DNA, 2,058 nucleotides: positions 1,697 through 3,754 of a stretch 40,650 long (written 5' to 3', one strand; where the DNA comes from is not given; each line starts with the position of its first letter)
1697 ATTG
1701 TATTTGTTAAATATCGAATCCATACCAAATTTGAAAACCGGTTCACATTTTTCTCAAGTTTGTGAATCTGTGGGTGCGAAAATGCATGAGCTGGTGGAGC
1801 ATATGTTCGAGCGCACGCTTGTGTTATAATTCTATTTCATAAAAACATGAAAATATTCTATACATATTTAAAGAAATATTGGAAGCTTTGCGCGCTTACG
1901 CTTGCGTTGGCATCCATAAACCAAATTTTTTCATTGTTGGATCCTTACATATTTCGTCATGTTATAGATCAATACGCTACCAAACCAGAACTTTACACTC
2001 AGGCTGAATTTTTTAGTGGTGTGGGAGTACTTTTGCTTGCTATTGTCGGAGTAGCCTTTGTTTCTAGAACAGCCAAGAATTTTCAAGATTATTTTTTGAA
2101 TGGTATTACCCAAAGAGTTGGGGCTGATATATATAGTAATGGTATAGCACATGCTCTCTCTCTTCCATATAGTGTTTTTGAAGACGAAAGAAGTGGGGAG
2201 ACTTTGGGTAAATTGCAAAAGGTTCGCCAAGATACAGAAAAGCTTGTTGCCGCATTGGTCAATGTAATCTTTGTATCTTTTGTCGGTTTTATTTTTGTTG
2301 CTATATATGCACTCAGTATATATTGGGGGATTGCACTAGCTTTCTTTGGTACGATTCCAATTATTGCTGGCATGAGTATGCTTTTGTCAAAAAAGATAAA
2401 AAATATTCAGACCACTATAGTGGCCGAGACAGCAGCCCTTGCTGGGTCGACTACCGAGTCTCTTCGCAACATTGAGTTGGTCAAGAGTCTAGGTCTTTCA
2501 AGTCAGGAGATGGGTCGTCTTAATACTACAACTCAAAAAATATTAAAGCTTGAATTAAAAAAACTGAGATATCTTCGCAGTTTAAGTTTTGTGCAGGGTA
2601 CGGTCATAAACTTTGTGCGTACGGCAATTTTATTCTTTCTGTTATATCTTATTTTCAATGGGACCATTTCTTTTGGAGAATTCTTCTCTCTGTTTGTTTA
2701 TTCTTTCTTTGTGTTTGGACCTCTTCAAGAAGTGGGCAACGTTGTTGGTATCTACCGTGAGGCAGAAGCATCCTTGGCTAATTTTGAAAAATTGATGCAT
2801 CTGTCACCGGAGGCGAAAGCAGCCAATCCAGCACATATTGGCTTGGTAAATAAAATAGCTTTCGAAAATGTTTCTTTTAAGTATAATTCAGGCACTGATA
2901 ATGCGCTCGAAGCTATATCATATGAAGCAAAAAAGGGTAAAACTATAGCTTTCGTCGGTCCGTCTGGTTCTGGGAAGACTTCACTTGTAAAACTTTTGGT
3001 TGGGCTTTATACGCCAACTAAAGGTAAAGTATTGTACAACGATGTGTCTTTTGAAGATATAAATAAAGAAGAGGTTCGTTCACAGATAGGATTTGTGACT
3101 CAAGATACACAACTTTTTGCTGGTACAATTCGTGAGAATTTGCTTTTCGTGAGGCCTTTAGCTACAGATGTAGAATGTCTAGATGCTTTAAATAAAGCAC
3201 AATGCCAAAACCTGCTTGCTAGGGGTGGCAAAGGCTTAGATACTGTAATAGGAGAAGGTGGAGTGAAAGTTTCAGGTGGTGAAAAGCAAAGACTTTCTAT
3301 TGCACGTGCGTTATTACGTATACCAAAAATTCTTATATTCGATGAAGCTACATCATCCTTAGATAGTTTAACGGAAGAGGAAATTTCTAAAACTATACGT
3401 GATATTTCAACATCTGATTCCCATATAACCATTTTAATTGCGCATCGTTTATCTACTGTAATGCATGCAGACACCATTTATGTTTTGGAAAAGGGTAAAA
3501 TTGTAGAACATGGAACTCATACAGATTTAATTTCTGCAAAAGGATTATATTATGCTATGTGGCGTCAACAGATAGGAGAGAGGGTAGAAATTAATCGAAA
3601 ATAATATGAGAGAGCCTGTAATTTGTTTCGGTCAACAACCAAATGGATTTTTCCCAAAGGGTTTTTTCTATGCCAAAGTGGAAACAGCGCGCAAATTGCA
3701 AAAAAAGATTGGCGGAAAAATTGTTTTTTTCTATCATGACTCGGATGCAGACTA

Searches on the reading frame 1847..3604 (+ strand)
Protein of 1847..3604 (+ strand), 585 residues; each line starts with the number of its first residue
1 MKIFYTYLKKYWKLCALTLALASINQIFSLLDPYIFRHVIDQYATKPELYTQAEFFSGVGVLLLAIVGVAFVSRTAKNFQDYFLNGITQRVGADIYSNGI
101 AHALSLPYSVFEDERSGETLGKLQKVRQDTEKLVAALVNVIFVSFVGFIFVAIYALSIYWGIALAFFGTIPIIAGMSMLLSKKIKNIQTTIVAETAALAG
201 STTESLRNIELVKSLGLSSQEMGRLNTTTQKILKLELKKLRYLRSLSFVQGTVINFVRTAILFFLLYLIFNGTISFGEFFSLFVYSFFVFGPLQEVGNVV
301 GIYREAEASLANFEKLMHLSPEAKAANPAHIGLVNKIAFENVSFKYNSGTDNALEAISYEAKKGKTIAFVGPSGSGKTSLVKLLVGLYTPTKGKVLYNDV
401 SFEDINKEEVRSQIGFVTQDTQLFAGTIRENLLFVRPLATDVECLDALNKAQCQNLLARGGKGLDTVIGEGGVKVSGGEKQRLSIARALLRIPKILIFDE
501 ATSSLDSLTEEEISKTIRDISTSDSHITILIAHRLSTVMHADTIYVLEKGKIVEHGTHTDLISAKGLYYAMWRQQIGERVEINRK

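Call 73: search_protein_families(library=pfam, proteins=[window:1847-3604:+], max_evalue=0.0001)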
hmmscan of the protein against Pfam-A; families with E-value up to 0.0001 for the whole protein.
window:1847-3604:+ (585 aa): 2 families
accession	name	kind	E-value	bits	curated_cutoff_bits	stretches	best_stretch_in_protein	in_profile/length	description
PF00005.33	ABC_tran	-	4.9e-32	111.8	25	1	354-503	1-137/137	ABC transporter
PF00664.28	ABC_membrane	-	1.2e-28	101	28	1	18-293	4-274/274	ABC transporter transmembrane region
